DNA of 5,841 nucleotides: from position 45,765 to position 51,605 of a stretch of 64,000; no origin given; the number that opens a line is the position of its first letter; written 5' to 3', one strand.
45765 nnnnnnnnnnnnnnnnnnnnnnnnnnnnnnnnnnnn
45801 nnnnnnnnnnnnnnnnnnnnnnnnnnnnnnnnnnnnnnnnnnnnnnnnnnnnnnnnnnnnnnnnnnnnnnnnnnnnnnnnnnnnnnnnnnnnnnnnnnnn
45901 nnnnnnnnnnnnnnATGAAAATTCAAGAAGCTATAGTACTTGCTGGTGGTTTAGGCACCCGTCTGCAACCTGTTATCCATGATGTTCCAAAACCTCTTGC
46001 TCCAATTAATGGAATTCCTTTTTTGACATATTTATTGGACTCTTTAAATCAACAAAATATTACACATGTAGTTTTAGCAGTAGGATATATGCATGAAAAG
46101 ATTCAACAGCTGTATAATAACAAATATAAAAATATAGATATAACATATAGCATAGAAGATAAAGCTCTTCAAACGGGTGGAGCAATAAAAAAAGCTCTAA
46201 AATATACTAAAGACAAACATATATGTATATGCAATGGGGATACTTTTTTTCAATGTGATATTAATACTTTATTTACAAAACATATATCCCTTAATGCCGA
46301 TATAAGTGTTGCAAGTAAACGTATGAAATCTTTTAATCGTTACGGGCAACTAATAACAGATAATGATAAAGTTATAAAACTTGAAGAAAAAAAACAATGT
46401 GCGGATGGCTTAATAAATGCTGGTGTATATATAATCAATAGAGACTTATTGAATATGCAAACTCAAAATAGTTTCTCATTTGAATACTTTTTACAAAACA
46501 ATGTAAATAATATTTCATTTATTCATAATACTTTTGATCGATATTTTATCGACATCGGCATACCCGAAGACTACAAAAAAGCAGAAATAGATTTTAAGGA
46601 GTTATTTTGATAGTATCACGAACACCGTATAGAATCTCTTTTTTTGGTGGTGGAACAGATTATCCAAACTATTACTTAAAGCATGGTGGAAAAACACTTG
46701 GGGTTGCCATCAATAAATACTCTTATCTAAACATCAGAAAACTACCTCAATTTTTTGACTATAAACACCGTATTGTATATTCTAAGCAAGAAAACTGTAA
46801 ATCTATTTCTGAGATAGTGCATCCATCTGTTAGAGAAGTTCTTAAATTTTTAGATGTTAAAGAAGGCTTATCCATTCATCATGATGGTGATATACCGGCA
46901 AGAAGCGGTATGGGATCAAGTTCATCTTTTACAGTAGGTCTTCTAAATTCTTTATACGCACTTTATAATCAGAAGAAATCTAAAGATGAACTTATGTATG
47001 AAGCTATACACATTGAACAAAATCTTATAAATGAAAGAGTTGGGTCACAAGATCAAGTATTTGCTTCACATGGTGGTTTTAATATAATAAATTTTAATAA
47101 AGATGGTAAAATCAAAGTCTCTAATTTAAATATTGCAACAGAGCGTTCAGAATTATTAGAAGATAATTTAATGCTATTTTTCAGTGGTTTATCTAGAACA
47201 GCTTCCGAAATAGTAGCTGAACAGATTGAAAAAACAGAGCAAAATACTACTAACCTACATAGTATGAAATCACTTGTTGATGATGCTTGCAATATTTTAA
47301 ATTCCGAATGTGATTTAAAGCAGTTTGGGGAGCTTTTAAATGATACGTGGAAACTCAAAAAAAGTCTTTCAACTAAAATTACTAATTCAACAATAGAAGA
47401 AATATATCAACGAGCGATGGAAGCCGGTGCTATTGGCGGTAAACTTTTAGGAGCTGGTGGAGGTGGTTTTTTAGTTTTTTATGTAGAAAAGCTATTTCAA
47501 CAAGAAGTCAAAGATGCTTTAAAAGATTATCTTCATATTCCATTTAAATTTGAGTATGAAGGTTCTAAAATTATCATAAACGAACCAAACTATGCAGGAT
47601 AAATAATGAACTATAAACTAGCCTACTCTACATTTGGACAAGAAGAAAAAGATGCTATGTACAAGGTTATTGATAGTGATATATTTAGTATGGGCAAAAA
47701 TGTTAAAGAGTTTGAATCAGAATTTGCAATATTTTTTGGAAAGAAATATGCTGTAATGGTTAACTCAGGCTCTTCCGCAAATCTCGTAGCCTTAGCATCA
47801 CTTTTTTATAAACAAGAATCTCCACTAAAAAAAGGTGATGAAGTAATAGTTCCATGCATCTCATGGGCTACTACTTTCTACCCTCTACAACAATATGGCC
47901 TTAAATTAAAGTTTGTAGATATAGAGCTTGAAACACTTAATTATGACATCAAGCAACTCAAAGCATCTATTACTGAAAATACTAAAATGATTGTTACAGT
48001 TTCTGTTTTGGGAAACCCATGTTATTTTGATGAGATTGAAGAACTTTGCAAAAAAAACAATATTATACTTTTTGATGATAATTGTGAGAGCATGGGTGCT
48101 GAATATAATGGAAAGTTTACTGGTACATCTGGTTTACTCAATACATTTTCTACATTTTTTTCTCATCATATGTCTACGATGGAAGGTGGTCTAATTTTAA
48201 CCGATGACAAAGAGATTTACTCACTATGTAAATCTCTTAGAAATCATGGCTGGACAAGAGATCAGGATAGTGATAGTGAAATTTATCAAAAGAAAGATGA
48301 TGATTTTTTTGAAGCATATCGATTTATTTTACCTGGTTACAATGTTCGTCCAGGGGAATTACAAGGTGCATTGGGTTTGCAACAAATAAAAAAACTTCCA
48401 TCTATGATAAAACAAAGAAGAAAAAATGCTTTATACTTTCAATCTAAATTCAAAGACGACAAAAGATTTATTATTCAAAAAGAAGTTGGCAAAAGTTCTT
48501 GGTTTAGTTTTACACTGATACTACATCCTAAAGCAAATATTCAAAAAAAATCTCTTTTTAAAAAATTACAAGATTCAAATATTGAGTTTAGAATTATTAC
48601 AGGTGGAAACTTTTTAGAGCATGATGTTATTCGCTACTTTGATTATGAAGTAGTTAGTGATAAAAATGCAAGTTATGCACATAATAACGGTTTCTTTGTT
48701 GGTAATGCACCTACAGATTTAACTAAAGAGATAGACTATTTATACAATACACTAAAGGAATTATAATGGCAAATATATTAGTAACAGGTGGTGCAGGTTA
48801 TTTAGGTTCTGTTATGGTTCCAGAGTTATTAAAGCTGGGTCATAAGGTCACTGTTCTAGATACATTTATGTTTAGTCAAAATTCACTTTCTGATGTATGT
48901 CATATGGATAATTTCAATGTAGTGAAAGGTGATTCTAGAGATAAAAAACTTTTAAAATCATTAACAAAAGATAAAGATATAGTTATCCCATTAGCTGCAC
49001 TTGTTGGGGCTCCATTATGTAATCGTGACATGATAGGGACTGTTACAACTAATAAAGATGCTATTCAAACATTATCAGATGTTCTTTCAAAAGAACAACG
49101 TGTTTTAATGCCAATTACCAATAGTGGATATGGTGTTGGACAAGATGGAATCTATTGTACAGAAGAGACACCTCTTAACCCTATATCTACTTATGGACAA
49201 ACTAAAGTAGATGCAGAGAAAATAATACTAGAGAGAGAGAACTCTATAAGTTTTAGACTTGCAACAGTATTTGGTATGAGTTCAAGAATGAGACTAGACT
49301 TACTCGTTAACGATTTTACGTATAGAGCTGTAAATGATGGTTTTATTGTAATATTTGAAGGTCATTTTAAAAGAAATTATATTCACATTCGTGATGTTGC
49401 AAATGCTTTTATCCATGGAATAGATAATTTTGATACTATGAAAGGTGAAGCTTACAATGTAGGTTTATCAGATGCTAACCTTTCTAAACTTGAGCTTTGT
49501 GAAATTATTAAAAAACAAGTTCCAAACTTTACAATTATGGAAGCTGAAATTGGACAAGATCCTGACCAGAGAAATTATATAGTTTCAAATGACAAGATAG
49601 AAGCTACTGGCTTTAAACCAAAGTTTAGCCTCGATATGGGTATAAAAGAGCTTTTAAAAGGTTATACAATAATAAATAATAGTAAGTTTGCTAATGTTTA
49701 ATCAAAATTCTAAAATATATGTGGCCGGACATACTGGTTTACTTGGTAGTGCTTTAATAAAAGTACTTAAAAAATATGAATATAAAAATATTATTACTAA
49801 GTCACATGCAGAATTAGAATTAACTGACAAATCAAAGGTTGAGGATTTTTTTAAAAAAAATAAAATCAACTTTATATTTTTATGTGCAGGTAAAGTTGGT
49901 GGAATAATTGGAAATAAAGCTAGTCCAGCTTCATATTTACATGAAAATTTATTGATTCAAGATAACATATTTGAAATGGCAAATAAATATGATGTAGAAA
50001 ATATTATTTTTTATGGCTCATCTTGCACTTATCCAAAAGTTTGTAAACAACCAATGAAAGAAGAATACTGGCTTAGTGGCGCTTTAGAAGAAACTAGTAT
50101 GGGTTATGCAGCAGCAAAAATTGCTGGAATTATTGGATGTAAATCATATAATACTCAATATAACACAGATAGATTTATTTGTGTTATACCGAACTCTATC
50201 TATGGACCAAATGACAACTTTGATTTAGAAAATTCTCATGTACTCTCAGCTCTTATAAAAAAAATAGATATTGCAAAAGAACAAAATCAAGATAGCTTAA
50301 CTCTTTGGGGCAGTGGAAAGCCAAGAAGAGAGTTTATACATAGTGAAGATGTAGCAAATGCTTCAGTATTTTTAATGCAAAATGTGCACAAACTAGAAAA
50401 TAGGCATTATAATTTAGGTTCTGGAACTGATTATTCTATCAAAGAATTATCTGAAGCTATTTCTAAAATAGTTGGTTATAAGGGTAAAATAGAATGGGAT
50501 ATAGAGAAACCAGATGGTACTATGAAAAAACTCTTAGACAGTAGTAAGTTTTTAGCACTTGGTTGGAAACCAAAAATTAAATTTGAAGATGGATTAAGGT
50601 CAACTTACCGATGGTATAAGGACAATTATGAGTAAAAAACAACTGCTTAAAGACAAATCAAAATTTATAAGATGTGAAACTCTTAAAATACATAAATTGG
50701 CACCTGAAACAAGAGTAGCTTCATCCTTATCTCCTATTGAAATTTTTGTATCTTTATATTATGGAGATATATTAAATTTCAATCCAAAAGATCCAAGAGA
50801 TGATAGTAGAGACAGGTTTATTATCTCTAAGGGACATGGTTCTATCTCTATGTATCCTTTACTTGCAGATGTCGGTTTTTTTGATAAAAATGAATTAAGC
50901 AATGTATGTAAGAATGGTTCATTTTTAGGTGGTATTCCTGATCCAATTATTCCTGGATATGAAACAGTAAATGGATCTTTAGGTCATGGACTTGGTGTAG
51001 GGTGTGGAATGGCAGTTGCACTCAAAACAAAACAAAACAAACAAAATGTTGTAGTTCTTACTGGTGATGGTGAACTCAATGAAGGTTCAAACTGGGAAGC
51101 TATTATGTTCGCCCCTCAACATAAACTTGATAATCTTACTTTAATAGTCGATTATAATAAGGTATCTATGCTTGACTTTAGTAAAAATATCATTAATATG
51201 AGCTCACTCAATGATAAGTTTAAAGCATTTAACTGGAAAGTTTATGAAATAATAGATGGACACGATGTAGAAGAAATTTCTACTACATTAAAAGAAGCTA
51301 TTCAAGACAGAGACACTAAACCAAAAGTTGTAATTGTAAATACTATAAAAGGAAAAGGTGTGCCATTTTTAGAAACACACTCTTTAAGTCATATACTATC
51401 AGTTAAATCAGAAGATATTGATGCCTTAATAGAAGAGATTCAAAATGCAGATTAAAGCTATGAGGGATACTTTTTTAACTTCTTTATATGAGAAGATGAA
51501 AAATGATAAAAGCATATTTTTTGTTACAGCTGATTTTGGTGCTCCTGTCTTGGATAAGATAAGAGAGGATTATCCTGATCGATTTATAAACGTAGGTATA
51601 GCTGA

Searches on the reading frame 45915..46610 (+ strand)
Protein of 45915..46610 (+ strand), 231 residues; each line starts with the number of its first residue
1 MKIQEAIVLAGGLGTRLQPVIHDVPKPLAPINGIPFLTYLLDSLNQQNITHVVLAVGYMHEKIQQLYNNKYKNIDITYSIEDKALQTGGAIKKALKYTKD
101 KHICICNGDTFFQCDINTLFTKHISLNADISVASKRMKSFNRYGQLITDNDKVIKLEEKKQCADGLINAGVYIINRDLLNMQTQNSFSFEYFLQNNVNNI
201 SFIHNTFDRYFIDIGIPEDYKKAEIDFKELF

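Call 3: search_protein_families(library=pfam, proteins=[window:45915-46610:+])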
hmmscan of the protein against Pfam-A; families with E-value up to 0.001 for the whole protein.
window:45915-46610:+ (231 aa): 2 families
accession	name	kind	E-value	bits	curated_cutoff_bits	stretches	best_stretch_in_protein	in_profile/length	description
PF00483.29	NTP_transferase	-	6.3e-26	91.9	21.2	1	6-186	2-195/245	Nucleotidyl transferase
PF12804.13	NTP_transf_3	-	8e-12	46.1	27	1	6-135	1-123/160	MobA-like NTP transferase domain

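Call 4: search_protein_families(library=ncbifam, proteins=[window:45915-46610:+])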
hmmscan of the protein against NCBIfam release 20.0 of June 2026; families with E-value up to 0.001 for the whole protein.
window:45915-46610:+ (231 aa): 38 families (the best 25 are shown)
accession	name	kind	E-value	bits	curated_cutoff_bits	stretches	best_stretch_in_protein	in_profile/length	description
NF049965.1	GlMnHpPGnyltfHddC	equivalog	1.3e-72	244.1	300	1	5-222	2-216/221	D-glycero-D-manno-heptose 1-phosphate guanosyltransferase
NF052502.1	man1P_GTase_Rv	exception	3.1e-39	134.8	440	1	5-226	2-229/352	mannose-1-phosphate guanylyltransferase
TIGR03992.1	Arch_glmU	subfamily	1e-33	116.8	292.1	1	5-220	2-220/393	bifunctional sugar-1-phosphate nucleotidylyltransferase/acetyltransferase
NF041313.1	UDPGP_AglF_Halo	equivalog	6.3e-28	97.8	400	1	5-224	2-231/234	UTP--glucose-1-phosphate uridylyltransferase AglF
NF045761.1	NAMPUrTaseMurU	equivalog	5.4e-26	91.9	250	1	6-223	3-223/226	N-acetylmuramate alpha-1-phosphate uridylyltransferase MurU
TIGR02623.1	G1P_cyt_trans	equivalog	4.9e-23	81.9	300.25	2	84-191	103-208/255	glucose-1-phosphate cytidylyltransferase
TIGR01208.1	rmlA_long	equivalog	6.9e-22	77.8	320.25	1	6-178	2-178/353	glucose-1-phosphate thymidylyltransferase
NF041173.1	Sug_nt_acttase_Thmprot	equivalog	2.7e-20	72.7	600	1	6-217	3-217/405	bifunctional sugar-1-phosphate nucleotidylyltransferase/acetyltransferase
TIGR01173.1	glmU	equivalog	3.4e-20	72.3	366.85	1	5-194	2-196/452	bifunctional UDP-N-acetylglucosamine diphosphorylase/glucosamine-1-phosphate N-acetyltransferase GlmU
NF045697.1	MurNAcPUrMurU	equivalog_domain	1.1e-19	70.8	370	1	7-225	1-226/229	N-acetylmuramate alpha-1-phosphate uridylyltransferase MurU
NF010939.0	PRK14359.1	equivalog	3.1e-19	68.9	592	1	6-182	5-178/430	bifunctional UDP-N-acetylglucosamine diphosphorylase/glucosamine-1-phosphate N-acetyltransferase GlmU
NF010935.0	PRK14355.1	equivalog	4.5e-19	68.4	718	1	4-183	4-187/459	bifunctional UDP-N-acetylglucosamine diphosphorylase/glucosamine-1-phosphate N-acetyltransferase GlmU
NF010933.0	PRK14353.1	equivalog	8e-19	67.6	505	1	5-197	7-206/453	bifunctional UDP-N-acetylglucosamine diphosphorylase/glucosamine-1-phosphate N-acetyltransferase GlmU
NF010934.1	PRK14354.1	equivalog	2.7e-18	65.7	450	1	6-195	2-197/447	bifunctional UDP-N-acetylglucosamine diphosphorylase/glucosamine-1-phosphate N-acetyltransferase GlmU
NF010940.0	PRK14360.1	equivalog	5e-17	61.6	602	1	7-201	5-207/452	bifunctional UDP-N-acetylglucosamine diphosphorylase/glucosamine-1-phosphate N-acetyltransferase GlmU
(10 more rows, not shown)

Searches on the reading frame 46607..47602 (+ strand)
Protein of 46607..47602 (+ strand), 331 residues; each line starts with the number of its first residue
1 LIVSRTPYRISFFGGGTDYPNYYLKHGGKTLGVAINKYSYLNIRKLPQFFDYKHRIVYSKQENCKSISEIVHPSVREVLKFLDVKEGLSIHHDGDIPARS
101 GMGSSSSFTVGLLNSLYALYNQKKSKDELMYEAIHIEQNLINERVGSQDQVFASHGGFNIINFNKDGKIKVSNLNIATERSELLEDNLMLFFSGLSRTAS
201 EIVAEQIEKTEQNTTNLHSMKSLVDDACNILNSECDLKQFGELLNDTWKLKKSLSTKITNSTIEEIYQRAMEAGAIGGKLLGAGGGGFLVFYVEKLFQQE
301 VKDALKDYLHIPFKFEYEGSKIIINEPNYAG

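Call 3: search_protein_families(library=pfam, proteins=[window:46607-47602:+])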
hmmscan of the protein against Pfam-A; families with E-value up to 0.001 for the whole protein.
window:46607-47602:+ (331 aa): 2 families
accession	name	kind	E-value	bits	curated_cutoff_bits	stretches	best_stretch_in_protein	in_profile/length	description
PF00288.32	GHMP_kinases_N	-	1e-14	54.9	22.3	1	79-157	7-87/87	GHMP kinases N terminal domain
PF08544.19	GHMP_kinases_C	-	5e-09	36.9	21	1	236-308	9-82/85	GHMP kinases C terminal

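Call 4: search_protein_families(library=ncbifam, proteins=[window:46607-47602:+])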
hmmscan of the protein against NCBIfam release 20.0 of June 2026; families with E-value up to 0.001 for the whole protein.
window:46607-47602:+ (331 aa): 15 families
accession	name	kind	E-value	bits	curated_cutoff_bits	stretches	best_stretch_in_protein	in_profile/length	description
NF049969.1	GlMnHpPKinHddA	equivalog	6.5e-41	140.9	600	1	2-307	3-318/338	D-glycero-D-manno-heptose 7-phosphate kinase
NF009948.0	PRK13412.1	equivalog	6.4e-28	96.9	721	1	70-291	711-933/974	bifunctional fucokinase/fucose-1-phosphate guanylyltransferase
TIGR00549.1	mevalon_kin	equivalog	2.2e-22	79.9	163.05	1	27-291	16-275/276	mevalonate kinase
NF003036.0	PRK03926.1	equivalog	2.2e-18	66.4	403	1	57-306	46-280/302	mevalonate kinase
TIGR00131.1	gal_kin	equivalog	5.4e-13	48.6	226.65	2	76-156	98-179/388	galactokinase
NF003006.0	PRK03817.1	equivalog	1.4e-12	47.3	443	1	2-316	2-336/352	galactokinase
NF002288.1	PRK01212.1-4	equivalog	1.4e-10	40.7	194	1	74-311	63-285/303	homoserine kinase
NF003705.0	PRK05322.1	equivalog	1.5e-07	30.5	385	0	223-305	280-361/388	galactokinase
TIGR00191.1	thrB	equivalog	2.4e-07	29.9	168.25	1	30-167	18-152/304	homoserine kinase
NF003472.0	PRK05101.1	equivalog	9.8e-07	28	499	1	50-156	78-181/382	galactokinase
NF001816.0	PRK00555.1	equivalog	1.4e-05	24.3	509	1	224-307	257-338/363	galactokinase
NF040957.1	Arch_PMK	equivalog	4.4e-05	23.1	500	1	25-296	17-290/316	phosphomevalonate kinase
NF040726.1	BetaRFA-P_synth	equivalog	9.5e-05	21.7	328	0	59-129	55-125/327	beta-ribofuranosylaminobenzene 5'-phosphate synthase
TIGR00154.1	ispE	equivalog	0.00058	19.5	138.7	0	82-130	82-130/294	4-(cytidine 5'-diphospho)-2-C-methyl-D-erythritol kinase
TIGR01920.1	Shik_kin_archae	equivalog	0.00065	19.1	126.85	0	60-168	42-150/266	shikimate kinase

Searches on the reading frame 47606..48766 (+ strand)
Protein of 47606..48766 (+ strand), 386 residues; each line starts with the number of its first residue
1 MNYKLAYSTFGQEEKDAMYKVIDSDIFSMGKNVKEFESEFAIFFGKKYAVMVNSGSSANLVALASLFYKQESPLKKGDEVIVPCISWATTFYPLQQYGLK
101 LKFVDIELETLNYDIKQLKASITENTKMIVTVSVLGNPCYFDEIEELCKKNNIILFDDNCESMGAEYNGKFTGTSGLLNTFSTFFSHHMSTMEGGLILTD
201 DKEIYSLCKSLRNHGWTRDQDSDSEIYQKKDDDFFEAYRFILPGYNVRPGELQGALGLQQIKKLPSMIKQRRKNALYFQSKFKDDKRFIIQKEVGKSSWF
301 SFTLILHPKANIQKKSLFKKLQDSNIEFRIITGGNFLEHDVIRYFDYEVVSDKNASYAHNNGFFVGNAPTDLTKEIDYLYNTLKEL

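Call 3: search_protein_families(library=pfam, proteins=[window:47606-48766:+])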
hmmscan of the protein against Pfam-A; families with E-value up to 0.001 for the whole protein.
window:47606-48766:+ (386 aa): 4 families
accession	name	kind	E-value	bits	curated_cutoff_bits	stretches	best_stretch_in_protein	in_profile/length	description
PF01041.23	DegT_DnrJ_EryC1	-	1.6e-74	251.8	19.8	1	11-332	4-307/360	DegT/DnrJ/EryC1/StrS aminotransferase family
PF00266.25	Aminotran_5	-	1.5e-06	27.9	21.5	1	31-164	43-181/371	Aminotransferase class-V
PF01053.26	Cys_Met_Meta_PP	-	1.8e-06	27.2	27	1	33-209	54-223/381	Cys/Met metabolism PLP-dependent enzyme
PF01212.27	Beta_elim_lyase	-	8.4e-05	22.5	27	1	28-159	29-169/288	Beta-eliminating lyase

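Call 4: search_protein_families(library=ncbifam, proteins=[window:47606-48766:+])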
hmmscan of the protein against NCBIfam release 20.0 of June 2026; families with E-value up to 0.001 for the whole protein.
window:47606-48766:+ (386 aa): 14 families
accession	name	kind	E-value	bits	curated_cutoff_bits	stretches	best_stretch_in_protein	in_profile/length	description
NF011936.0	PRK15407.1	equivalog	2.3e-76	257.3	423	1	25-385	59-434/440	lipopolysaccharide biosynthesis protein RfbH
TIGR03588.1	PseC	equivalog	7.1e-61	206.2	423.5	1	10-328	9-323/380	UDP-4-amino-4,6-dideoxy-N-acetyl-beta-L-altrosamine transaminase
TIGR04181.1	NHT_00031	hypoth_equivalog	1.5e-44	152.3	420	1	6-331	4-325/359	LegC family aminotransferase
NF008658.2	PRK11658.1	equivalog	1.2e-39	136.1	631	1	8-327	10-319/379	UDP-4-amino-4-deoxy-L-arabinose aminotransferase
NF008687.0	PRK11706.1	equivalog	5.3e-30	104.4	375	1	13-284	12-269/375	dTDP-4-amino-4,6-dideoxygalactose transaminase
TIGR04427.1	PLP_DesI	equivalog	5.3e-24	85.1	650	1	29-223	50-236/390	dTDP-4-dehydro-6-deoxyglucose aminotransferase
TIGR02379.1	ECA_wecE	subfamily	7.5e-24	84.2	434.85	1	29-271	29-257/376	dTDP-4-amino-4,6-dideoxy-D-glucose transaminase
NF004975.0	PRK06348.1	equivalog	1.5e-06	27.5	549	1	34-161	69-204/384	pyridoxal phosphate-dependent aminotransferase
TIGR01326.1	OAH_OAS_sulfhy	subfamily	2.3e-05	23.3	495.1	1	36-197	62-217/418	O-acetylhomoserine aminocarboxypropyltransferase/cysteine synthase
NF004609.0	PRK05939.1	equivalog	3.6e-05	22.8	555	1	71-197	94-220/412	cystathionine gamma-synthase family protein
TIGR01977.1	am_tr_V_EF2568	hypoth_equivalog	5e-05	22.5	377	1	67-164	76-179/376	cysteine desulfurase family protein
NF047599.1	SerpalmtaseBetaP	equivalog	0.00014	20.6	500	1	34-165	91-217/394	serine palmitoyltransferase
TIGR03812.1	tyr_de_CO2_Arch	equivalog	0.00036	19.5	299.4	1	48-155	78-187/375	tyrosine decarboxylase MfnA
TIGR00858.1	bioF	equivalog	0.00044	19.1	426.45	1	33-165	68-194/365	8-amino-7-oxononanoate synthase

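Call 27: search_solved_structures(query=window:47606-48766:+, max_evalue=1e-30)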
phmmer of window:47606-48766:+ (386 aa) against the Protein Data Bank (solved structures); distinct sequences matched with E-value up to 1e-30: 12.
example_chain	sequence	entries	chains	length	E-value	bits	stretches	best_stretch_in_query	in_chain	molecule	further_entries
2gms_A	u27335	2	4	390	3.6e-133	447.5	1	1-384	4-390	Putative pyridoxamine 5-phosphate-dependent dehydrase, Wbdk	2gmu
3b8x_A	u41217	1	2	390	4e-132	444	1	1-384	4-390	Pyridoxamine 5-phosphate-dependent dehydrase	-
2r0t_A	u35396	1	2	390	7.7e-132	443.1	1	1-384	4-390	Pyridoxamine 5-phosphate-dependent dehydrase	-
3gr9_A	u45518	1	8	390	2.2e-131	441.6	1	1-384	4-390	ColD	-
3bcx_A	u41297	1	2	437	4.9e-45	157.5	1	26-384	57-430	CDP-6-deoxy-L-threo-D-glycero-4-hexulose-3-dehydrase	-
3bb8_A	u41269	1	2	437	8.8e-44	153.3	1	26-384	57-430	CDP-4-keto-6-deoxy-D-glucose-3-dehydrase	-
7b0m_AAA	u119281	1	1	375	1.1e-39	139.8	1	9-382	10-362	Sugar aminotransferase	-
7b0d_A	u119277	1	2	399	3.4e-34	121.8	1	4-219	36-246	Glutamine--scyllo-inositol transaminase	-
2fn6_A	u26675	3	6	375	4.1e-33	118.2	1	9-324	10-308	AMINOTRANSFERASE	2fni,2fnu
3bn1_A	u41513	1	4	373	2e-31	112.7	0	13-285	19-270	Perosamine synthetase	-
3dr7_A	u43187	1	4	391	2.3e-31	112.4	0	13-285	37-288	Putative perosamine synthetase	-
3dr4_A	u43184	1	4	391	3.2e-31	112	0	13-285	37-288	Putative perosamine synthetase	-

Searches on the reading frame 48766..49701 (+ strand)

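Call 6: search_protein_families(library=pfam, proteins=[window:48766-49701:+])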
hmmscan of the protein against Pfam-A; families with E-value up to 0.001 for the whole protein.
window:48766-49701:+ (311 aa): 8 families
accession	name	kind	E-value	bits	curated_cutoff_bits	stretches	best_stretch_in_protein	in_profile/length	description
PF01370.27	Epimerase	-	2.5e-28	99.5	20.9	1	4-233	1-240/240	NAD dependent epimerase/dehydratase family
PF16363.11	GDP_Man_Dehyd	-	2.3e-18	67.2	27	1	5-295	1-331/332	GDP-mannose 4,6 dehydratase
PF01073.25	3Beta_HSD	-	2.3e-11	43.7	22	1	5-216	1-226/280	3-beta hydroxysteroid dehydrogenase/isomerase family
PF04321.23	RmlD_sub_bind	-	3.7e-09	36.5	27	1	3-174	2-157/287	RmlD substrate binding domain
PF02719.21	Polysacc_synt_2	-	3.5e-08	33.4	20.2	1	4-161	1-156/293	Polysaccharide biosynthesis protein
PF05368.20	NmrA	-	7.3e-08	32.8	27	1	3-75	4-75/298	NmrA-like family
PF07993.18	NAD_binding_4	-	6.3e-05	22.7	20.1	0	6-30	1-28/258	Male sterility protein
PF13460.12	NAD_binding_10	-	0.00031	21.1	27.2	1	8-105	1-83/184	NAD(P)H-binding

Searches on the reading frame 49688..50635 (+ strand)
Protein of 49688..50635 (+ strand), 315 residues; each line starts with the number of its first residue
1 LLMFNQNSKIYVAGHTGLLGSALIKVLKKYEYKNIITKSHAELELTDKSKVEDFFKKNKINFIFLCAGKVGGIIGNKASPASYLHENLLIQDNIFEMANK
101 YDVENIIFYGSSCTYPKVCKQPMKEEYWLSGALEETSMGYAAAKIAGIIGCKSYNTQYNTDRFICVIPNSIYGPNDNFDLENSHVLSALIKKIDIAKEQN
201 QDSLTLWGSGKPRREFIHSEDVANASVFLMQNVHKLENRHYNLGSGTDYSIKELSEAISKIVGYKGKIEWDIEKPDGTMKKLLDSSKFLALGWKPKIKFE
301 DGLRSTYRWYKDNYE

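Call 6: search_protein_families(library=pfam, proteins=[window:49688-50635:+])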
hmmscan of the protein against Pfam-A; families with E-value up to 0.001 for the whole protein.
window:49688-50635:+ (315 aa): 3 families
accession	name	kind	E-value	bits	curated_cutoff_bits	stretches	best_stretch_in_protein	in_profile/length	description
PF01370.27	Epimerase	-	1.1e-53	182.6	20.9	1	10-244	1-240/240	NAD dependent epimerase/dehydratase family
PF16363.11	GDP_Man_Dehyd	-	3.5e-16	60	27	1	42-305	58-331/332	GDP-mannose 4,6 dehydratase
PF04321.23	RmlD_sub_bind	-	1.8e-05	24.4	27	1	9-67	2-59/287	RmlD substrate binding domain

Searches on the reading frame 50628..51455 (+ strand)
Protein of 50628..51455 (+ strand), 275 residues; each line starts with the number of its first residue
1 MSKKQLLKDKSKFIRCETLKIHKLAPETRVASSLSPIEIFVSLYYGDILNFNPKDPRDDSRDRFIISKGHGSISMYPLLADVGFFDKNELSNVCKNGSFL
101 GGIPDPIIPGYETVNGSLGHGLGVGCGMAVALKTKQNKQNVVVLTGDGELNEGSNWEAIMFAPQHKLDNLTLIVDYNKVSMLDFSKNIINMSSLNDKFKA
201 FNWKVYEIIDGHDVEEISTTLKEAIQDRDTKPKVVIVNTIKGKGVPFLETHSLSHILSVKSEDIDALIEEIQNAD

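Call 6: search_protein_families(library=pfam, proteins=[window:50628-51455:+])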
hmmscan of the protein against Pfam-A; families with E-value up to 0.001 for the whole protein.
window:50628-51455:+ (275 aa): 5 families
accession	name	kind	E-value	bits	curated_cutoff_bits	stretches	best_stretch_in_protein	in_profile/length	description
PF00456.26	Transketolase_N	-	6.9e-37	127.6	22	1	42-267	37-271/334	Transketolase, thiamine diphosphate binding domain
PF13292.11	DXP_synthase_N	-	4.7e-10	39.6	21.2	1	120-181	115-175/274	1-deoxy-D-xylulose-5-phosphate synthase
PF00676.26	E1_dh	-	6e-09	35.7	22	1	114-238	99-221/300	Dehydrogenase E1 component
PF02775.26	TPP_enzyme_C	-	1.6e-05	25.2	21.9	1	113-225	25-141/151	Thiamine pyrophosphate enzyme, C-terminal TPP binding domain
PF09364.15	XFP_N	-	2.8e-05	23.6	23.7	1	85-225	106-248/364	XFP N-terminal domain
